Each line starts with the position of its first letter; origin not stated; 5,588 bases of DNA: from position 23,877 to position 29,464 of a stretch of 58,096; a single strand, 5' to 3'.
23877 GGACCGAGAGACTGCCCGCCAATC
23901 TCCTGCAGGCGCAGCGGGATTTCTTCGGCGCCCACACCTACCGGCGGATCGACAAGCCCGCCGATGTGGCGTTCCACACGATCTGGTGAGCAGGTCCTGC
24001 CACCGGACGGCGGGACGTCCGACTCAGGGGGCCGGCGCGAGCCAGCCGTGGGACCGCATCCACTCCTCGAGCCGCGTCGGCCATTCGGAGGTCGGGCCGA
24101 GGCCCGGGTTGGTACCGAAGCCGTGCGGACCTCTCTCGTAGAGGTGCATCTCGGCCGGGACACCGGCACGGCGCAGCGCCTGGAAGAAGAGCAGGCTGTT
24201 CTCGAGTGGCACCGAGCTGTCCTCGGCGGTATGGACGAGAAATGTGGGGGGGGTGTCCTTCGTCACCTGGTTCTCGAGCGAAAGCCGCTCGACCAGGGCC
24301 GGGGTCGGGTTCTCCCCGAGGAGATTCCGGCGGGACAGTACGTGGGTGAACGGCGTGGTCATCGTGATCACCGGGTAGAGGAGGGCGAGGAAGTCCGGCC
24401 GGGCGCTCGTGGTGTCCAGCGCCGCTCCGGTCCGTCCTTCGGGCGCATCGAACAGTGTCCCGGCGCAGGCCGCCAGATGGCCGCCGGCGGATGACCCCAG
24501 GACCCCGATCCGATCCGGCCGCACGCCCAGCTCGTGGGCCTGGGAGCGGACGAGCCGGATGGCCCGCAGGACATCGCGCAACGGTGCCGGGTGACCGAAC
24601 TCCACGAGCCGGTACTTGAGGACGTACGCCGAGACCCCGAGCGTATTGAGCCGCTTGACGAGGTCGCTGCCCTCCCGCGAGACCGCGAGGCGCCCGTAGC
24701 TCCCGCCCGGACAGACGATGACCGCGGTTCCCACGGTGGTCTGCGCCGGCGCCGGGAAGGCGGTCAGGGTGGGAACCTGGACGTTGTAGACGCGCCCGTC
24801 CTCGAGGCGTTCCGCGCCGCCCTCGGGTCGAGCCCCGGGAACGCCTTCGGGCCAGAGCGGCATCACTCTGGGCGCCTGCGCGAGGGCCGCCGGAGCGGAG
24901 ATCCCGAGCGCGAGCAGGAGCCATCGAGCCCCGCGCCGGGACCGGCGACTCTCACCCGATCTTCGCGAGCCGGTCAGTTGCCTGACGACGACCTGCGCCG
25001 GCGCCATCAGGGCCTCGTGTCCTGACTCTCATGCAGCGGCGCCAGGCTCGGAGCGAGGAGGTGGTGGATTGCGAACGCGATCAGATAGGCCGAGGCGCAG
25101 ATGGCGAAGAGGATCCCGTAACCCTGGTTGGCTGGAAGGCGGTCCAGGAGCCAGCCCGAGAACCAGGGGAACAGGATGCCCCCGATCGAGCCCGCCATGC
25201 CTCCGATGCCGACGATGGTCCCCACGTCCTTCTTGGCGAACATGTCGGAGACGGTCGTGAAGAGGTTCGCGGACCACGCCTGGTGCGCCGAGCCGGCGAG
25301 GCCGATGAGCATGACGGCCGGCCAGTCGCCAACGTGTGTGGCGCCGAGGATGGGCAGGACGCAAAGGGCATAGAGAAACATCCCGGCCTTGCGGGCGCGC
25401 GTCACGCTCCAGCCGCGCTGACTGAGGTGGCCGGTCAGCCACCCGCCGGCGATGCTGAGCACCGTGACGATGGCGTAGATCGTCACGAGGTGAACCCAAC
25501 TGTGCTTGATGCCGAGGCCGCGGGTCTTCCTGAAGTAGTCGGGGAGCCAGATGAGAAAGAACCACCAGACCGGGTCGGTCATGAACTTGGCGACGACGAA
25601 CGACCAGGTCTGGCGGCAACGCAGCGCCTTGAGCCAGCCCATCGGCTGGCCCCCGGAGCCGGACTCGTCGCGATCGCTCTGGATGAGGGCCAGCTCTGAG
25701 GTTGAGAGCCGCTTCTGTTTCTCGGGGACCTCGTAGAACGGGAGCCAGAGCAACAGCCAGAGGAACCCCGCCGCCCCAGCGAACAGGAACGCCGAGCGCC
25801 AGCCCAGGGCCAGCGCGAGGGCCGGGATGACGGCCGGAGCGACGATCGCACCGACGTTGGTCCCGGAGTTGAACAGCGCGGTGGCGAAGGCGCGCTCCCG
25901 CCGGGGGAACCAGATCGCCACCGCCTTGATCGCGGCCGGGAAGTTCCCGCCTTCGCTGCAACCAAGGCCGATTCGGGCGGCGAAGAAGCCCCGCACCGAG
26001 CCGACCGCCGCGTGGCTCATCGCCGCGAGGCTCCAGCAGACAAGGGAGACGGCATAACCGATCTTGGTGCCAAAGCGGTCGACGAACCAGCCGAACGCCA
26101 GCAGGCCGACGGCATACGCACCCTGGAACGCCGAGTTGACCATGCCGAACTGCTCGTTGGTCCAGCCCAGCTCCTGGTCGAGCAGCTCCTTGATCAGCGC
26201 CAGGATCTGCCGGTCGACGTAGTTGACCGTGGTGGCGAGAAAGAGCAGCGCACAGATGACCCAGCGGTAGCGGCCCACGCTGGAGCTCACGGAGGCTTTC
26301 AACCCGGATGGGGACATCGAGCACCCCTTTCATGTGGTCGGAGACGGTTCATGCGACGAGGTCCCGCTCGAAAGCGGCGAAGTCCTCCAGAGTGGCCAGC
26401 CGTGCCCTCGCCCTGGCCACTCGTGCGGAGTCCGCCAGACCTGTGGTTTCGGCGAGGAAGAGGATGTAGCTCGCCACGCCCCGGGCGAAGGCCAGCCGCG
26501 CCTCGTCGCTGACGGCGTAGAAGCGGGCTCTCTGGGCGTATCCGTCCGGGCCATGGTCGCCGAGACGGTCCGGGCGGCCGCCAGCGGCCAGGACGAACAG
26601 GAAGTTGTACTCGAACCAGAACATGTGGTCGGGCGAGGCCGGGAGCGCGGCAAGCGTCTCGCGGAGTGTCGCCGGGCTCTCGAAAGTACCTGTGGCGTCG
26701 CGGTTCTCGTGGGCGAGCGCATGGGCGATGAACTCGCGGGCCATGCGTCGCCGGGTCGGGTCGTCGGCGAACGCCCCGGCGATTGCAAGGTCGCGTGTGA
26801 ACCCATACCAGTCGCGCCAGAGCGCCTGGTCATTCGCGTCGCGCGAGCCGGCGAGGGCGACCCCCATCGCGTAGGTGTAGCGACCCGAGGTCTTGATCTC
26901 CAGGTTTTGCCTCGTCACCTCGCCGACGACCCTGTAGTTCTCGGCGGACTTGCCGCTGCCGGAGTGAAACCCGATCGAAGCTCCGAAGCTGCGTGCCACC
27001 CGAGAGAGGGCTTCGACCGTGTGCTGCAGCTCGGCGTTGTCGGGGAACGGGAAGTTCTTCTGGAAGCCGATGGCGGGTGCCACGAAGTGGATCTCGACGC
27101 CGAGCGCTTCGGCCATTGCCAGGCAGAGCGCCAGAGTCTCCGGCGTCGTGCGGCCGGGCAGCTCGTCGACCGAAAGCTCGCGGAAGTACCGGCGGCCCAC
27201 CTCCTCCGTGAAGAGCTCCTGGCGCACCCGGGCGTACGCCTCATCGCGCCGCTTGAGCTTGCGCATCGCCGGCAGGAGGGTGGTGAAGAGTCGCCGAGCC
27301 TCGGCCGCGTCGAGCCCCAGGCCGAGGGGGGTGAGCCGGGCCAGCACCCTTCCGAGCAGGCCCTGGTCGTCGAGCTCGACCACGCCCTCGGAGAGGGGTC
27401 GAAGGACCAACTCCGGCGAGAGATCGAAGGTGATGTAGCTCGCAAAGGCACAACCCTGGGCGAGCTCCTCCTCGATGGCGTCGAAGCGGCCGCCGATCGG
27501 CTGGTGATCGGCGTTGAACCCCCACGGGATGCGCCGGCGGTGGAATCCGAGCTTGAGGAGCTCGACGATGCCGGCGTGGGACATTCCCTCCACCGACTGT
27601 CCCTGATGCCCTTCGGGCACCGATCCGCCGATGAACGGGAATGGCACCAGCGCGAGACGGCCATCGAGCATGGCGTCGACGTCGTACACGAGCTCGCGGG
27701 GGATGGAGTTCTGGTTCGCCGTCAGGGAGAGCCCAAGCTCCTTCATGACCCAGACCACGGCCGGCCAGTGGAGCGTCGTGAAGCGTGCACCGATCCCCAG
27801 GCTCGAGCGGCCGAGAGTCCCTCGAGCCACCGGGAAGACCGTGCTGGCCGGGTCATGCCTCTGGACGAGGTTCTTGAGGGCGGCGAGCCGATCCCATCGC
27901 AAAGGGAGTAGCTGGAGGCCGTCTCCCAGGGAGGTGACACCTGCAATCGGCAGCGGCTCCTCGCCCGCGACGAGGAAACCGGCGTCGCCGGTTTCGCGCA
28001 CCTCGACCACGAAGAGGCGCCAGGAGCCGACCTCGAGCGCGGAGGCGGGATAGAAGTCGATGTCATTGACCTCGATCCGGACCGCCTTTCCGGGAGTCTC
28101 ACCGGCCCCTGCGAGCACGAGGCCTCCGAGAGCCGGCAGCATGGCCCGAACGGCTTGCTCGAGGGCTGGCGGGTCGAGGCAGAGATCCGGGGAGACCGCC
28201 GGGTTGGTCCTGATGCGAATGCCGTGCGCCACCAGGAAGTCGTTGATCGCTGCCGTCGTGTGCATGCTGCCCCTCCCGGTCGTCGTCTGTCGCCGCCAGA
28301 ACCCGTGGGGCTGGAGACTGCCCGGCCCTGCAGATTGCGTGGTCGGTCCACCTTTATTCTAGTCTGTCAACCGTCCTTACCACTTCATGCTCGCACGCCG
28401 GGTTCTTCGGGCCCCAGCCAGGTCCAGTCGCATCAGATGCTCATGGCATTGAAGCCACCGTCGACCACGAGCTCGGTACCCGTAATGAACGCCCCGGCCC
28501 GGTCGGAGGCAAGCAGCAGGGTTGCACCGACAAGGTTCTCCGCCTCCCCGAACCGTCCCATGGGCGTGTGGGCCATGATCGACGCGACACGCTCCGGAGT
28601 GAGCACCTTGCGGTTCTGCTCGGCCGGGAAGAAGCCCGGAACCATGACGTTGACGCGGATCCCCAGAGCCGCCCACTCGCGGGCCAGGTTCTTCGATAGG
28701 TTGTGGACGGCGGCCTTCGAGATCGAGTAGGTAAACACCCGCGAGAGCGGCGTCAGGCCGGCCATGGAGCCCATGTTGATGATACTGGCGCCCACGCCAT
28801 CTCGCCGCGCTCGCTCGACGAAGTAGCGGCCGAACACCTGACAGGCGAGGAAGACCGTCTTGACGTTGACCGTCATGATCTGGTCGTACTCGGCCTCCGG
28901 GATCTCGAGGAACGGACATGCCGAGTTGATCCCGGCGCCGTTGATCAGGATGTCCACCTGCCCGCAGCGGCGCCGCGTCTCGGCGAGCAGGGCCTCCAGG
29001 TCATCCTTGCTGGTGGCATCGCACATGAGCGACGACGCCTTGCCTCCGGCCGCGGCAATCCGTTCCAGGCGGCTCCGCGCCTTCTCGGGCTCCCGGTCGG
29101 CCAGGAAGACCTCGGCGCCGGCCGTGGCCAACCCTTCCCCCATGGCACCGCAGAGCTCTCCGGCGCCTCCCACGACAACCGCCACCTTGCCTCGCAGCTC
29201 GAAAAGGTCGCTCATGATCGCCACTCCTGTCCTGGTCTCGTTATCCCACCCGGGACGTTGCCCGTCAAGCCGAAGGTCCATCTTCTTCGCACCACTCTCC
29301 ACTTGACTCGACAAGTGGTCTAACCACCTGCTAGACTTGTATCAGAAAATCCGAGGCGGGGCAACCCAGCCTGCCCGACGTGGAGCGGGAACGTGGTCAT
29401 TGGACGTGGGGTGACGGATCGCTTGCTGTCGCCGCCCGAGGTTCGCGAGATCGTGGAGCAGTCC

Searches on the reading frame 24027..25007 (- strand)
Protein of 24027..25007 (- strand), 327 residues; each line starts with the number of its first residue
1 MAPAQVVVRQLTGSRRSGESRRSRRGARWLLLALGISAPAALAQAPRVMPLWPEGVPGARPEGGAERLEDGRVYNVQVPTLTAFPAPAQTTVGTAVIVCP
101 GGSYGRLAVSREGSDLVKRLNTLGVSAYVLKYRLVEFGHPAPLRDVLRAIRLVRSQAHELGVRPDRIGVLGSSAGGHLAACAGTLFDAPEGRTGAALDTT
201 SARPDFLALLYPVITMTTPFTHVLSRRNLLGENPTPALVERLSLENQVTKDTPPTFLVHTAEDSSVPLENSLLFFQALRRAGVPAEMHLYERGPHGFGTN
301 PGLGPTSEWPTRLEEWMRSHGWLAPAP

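Call 9: search_protein_families(library=pfam, proteins=[window:24027-25007:-], max_evalue=0.001)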
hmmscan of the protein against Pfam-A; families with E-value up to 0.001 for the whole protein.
window:24027-25007:- (327 aa): 3 families
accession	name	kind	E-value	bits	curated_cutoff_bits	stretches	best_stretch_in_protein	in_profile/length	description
PF20434.5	BD-FAE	-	1.2e-20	74.4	26.8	1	95-278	15-215/215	BD-FAE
PF07859.19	Abhydrolase_3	-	1.4e-15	58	25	1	122-297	27-208/210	alpha/beta hydrolase fold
PF00326.27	Peptidase_S9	-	3.7e-13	49.9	22.6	1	213-299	98-191/213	Prolyl oligopeptidase family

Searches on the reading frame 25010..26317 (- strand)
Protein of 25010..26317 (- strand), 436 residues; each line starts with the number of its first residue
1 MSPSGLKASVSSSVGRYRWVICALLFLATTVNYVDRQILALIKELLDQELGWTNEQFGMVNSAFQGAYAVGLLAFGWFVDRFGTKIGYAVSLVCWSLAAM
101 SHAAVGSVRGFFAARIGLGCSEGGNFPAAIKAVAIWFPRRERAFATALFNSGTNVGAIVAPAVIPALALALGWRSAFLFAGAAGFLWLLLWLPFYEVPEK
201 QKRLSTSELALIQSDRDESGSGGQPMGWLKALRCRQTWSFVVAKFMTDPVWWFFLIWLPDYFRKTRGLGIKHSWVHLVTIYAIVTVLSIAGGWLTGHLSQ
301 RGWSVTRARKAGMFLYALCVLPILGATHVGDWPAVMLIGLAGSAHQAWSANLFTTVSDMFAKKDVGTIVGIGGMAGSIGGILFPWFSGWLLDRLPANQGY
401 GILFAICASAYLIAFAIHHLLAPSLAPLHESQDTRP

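Call 9: search_protein_families(library=pfam, proteins=[window:25010-26317:-], max_evalue=0.001)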
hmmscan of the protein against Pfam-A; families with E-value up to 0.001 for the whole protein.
window:25010-26317:- (436 aa): 2 families
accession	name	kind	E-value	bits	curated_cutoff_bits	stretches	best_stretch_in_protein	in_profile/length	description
PF07690.21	MFS_1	-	9e-58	196.3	33.4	2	25-384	1-347/347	Major Facilitator Superfamily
PF00083.30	Sugar_tr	-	0.00011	21.7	22.3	1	53-414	44-432/452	Sugar (and other) transporter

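Call 46: search_protein_families(library=ncbifam, proteins=[window:25010-26317:-], max_evalue=0.00001)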
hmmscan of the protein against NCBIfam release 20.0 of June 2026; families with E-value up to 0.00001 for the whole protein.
window:25010-26317:- (436 aa): 21 families
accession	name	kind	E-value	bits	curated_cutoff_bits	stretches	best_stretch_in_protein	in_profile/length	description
TIGR00893.1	2A0114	subfamily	3.3e-71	240.3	395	1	27-410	1-388/399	D-galactonate transporter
TIGR00881.1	2A0104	subfamily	1.3e-36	126.5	407.75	1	27-392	2-371/379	phosphoglycerate transporter protein PgtP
TIGR00894.1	2A0114euk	subfamily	4.1e-28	98.1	626.45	1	46-423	67-451/465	Na(+)-dependent inorganic phosphate cotransporter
TIGR00895.1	2A0115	subfamily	1e-25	90.5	418.55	1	11-391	8-398/398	aromatic acid/H+ symport family MFS transporter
TIGR00886.1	2A0108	subfamily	1.4e-15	57.3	311.7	1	40-324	22-309/368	NarK family nitrate/nitrite MFS transporter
NF053517.1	HbztTptrPcaK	equivalog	1.4e-14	53.9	770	1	12-193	11-195/437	4-hydroxybenzoate transporter PcaK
NF008586.0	PRK11551.1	equivalog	2.4e-14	53.1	410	1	19-408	14-383/406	3-(3-hydroxy-phenyl)propionate transporter MhpT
NF049980.1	SfMCT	equivalog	9.2e-14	50.9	320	1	41-407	23-375/378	L-lactate MFS transporter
NF008661.1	PRK11663.1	subfamily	3e-12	46.3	564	1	12-189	22-199/439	MFS transporter family glucose-6-phosphate receptor UhpC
TIGR00883.1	2A0106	subfamily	7.4e-11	41.7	443.45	1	69-409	49-397/400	metabolite/H+ symporter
TIGR04259.1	oxa_formateAnti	equivalog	8.4e-11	41.3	335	1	47-422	30-392/405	oxalate/formate MFS antiporter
TIGR00880.1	2_A_01_02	superfamily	1.1e-10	41.8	131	1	67-189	6-132/141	multidrug resistance protein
TIGR00711.1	efflux_EmrB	subfamily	1.5e-10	40.4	230.2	1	24-207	6-191/485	DHA2 family efflux MFS transporter permease subunit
TIGR00890.1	2A0111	subfamily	1.3e-09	37.5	374.85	1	19-417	2-377/377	oxalate/formate antiport family MFS transporter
TIGR00891.1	2A0112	subfamily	3.6e-09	36.2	552.9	1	19-402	11-396/405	sialate:H+ symport family MFS transporter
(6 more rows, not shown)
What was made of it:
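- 25007..26317 (-): MFS transporter of the ExuT / galactonate-transporter type. Calls 9, 46.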

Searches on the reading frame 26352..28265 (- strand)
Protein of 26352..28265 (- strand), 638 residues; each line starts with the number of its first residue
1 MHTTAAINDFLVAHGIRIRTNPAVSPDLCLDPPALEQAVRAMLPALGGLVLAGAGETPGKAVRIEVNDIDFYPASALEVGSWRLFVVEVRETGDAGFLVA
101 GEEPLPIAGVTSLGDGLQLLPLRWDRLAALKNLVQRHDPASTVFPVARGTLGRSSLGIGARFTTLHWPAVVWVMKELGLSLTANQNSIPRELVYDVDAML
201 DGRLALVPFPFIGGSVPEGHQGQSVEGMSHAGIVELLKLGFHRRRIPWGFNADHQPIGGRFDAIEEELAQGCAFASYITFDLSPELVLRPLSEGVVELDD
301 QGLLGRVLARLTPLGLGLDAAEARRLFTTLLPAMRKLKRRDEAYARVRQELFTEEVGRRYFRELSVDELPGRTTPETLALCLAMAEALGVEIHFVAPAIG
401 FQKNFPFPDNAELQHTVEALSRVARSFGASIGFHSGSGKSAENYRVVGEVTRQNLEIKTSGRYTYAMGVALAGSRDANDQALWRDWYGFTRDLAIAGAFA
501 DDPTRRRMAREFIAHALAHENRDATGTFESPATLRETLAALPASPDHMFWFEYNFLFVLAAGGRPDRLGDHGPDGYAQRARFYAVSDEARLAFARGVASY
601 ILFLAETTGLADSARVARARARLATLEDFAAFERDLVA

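Call 9: search_protein_families(library=pfam, proteins=[window:26352-28265:-], max_evalue=0.001)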
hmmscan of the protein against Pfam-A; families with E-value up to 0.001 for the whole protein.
window:26352-28265:- (638 aa): 1 family
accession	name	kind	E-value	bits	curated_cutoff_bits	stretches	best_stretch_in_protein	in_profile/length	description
PF16257.11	UxaE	-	8.3e-08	31.8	27.1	1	357-463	252-361/475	tagaturonate epimerase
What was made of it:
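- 26349..28265 (-): Divergent UxaE-family protein (tagaturonate/fructuronate epimerase-like), 638 aa. Pfam UxaE 31.8 bits against a cut-off of 27.1, over part of the protein only (call 9).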

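Call 44: search_solved_structures(query=window:26352-28265:-, max_evalue=0.01, show_alignments=1)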
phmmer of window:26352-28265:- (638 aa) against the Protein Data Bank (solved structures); distinct sequences matched with E-value up to 0.01: 2.
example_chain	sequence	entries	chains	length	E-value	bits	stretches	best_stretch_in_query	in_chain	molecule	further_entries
9kcs_A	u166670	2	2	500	5.2e-10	41.9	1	350-466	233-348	ISOMERASE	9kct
6ilb_A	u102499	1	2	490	9e-05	24.6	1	350-462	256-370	Fructuronate-tagaturonate epimerase UxaE from Cohnella laeviribosi in complex with 1 glyce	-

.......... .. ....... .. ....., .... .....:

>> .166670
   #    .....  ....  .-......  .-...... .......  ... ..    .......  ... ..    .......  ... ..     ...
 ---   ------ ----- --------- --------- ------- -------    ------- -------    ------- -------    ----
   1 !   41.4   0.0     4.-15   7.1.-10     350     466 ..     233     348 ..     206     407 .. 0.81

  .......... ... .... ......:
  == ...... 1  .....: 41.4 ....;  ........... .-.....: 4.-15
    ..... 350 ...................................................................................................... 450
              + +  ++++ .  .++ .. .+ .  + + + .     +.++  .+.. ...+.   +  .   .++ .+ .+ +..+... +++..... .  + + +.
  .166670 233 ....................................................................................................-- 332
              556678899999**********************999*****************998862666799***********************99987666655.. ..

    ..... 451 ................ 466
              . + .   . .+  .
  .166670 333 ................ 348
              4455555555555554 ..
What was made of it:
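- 26349..28265 (-): PDB hits are 9KCS at 5e-10 and UxaE 6ILB at 9e-5, over residues 350-466 (call 44).
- On T. maritima-type hexuronate -> 6-phosphogluconate shunt: UxaE is supported only weakly (calls 9, 44), and the kinase belongs to a different family.
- The UxaE assignment rests on a weak, partial match (calls 9, 44).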

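Call 46: search_protein_families(library=ncbifam, proteins=[window:26352-28265:-], max_evalue=0.00001)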
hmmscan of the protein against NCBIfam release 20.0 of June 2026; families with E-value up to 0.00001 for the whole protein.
window:26352-28265:- (638 aa): 0 families

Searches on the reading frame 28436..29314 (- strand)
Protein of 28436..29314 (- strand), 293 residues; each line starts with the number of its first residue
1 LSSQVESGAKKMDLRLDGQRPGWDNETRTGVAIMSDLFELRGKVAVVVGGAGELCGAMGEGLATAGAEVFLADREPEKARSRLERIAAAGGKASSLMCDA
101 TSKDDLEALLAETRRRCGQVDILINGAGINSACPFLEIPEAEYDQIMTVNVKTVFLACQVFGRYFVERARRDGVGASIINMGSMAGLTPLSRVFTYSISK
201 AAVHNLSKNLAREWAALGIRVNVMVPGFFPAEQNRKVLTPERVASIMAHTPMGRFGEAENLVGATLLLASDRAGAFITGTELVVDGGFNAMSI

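Call 10: search_protein_families(library=pfam, proteins=[window:28436-29314:-], max_evalue=0.001)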
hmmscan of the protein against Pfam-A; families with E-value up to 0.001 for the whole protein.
window:28436-29314:- (293 aa): 4 families
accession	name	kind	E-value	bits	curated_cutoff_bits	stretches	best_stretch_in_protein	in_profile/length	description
PF13561.12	adh_short_C2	-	9.1e-49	166.6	27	1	58-289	12-236/236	Enoyl-(Acyl carrier protein) reductase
PF00106.31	adh_short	-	3.2e-44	151.2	26.6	1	43-237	1-190/195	short chain dehydrogenase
PF08659.16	KR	-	6.7e-09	36.4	22.6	1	46-154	4-116/180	KR domain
PF01370.27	Epimerase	-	0.00031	20.7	20.9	1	46-236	2-184/240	NAD dependent epimerase/dehydratase family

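Call 46: search_protein_families(library=ncbifam, proteins=[window:28436-29215:-], max_evalue=0.00001)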
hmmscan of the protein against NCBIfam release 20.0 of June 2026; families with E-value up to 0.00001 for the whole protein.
window:28436-29215:- (260 aa): 218 families (the best 25 are shown)
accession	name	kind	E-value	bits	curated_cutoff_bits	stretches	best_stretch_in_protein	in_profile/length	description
NF006132.0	PRK08277.1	subfamily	1.1e-69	235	281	1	1-259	2-278/280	D-mannonate oxidoreductase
NF006070.0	PRK08213.1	subfamily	5.6e-62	209.6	279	1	2-257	5-258/259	gluconate 5-dehydrogenase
NF005559.1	PRK07231.1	subfamily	5.9e-57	193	215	1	7-255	2-247/249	glucose 1-dehydrogenase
NF004774.0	PRK06114.1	equivalog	1.3e-54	185.3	360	1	3-256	10-260/262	SDR family oxidoreductase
NF005711.0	PRK07523.1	subfamily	4.4e-50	170.6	413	1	2-257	3-253/255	SDR family oxidoreductase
NF004818.0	PRK06172.1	equivalog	1.5e-49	168.6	336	1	6-257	4-252/253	SDR family oxidoreductase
NF005309.0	PRK06841.1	subfamily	1.9e-49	168.5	286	1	4-256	10-253/255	GolD/DthD family dehydrogenase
TIGR01832.1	kduD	equivalog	3.8e-49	167.4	338.85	1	5-256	1-246/248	2-dehydro-3-deoxy-D-gluconate 5-dehydrogenase KduD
NF004791.0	PRK06138.1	equivalog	3.8e-49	167.3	312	1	6-257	2-251/252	SDR family oxidoreductase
NF004198.0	PRK05653.1-3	equivalog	1.2e-47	162.5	296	1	7-255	5-246/248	3-oxoacyl-ACP reductase FabG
NF005446.0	PRK07035.1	equivalog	1.4e-47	162.1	373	1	2-255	4-253/255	SDR family oxidoreductase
NF005402.0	PRK06949.1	equivalog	3e-47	161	358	1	3-256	3-259/260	SDR family oxidoreductase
NF009466.0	PRK12826.1-2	subfamily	7.5e-47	159.9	222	1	10-256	4-245/248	3-oxoacyl-ACP reductase FabG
NF005983.0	PRK08085.1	equivalog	5.9e-46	157.1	408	1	1-256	1-251/254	gluconate 5-dehydrogenase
NF005853.0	PRK07774.1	equivalog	1.6e-45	155.4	303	1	5-255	2-246/250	SDR family oxidoreductase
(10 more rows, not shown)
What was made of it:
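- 28433..29215 (-): SDR, likely fructuronate reductase / D-mannonate oxidoreductase (UxaD-like). Best NCBIfam hit is D-mannonate oxidoreductase PRK08277, 235 bits against a cut-off of 281 (call 46).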
